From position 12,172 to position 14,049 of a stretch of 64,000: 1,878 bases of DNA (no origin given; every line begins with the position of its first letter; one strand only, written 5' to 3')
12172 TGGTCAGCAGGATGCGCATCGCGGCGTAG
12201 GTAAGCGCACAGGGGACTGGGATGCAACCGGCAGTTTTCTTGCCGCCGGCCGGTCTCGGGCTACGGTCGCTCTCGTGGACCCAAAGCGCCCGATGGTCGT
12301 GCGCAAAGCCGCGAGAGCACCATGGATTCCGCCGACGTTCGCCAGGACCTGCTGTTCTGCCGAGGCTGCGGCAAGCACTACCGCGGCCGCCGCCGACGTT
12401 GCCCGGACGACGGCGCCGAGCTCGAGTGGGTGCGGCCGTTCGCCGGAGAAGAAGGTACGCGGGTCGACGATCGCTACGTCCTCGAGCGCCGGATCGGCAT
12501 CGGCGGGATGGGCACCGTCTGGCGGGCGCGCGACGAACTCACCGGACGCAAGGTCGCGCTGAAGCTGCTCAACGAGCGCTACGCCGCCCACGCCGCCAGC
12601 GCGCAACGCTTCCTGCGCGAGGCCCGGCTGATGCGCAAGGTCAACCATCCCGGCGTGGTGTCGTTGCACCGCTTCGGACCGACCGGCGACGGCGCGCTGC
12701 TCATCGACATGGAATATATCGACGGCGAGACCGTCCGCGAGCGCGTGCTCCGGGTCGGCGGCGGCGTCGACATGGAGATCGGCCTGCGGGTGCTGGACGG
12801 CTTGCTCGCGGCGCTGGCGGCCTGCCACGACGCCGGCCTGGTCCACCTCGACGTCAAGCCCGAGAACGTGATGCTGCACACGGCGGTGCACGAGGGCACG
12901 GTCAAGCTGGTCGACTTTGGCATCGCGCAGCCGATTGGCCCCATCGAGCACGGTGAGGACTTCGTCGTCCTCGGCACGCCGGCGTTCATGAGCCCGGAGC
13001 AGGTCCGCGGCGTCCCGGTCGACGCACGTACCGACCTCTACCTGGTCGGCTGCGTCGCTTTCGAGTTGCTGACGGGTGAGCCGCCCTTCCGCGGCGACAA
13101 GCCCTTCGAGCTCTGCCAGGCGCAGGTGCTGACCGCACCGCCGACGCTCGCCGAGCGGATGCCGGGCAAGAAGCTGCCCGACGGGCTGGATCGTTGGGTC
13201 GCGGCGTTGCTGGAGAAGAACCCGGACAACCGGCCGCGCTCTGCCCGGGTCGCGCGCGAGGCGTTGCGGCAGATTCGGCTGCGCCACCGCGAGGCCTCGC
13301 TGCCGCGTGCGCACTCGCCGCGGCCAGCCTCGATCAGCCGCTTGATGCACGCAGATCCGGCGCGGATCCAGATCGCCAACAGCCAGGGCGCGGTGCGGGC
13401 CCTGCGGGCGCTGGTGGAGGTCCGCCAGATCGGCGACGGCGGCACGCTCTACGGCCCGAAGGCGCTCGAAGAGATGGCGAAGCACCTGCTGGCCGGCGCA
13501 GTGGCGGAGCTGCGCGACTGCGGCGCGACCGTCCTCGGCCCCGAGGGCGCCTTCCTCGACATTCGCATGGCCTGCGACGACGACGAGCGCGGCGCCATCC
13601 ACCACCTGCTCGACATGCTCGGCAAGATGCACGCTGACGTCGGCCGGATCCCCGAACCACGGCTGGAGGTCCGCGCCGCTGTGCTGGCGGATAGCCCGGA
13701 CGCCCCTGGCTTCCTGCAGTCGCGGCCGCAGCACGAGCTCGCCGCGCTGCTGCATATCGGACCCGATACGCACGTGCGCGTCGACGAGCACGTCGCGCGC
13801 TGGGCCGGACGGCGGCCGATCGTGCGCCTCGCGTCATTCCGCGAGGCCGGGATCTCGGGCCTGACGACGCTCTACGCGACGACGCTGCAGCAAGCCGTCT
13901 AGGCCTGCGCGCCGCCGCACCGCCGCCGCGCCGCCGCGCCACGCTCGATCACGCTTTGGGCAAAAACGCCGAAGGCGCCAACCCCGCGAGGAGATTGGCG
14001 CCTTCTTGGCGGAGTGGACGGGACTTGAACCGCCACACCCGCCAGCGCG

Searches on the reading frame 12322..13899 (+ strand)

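Call 58: search_protein_families(library=pfam, proteins=[window:12322-13899:+], max_evalue=0.001)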
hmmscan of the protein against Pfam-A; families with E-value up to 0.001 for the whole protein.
window:12322-13899:+ (526 aa): 3 families
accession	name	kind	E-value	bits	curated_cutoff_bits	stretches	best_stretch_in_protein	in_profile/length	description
PF00069.31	Pkinase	-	3.6e-43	148.3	31.7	1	52-309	1-256/263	Protein kinase domain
PF07714.23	PK_Tyr_Ser-Thr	-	4e-21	75.9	23.1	1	54-310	3-254/258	Protein tyrosine and serine/threonine kinase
PF17667.7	Pkinase_fungal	-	0.0008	18.7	24.1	0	155-239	289-376/387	Fungal protein kinase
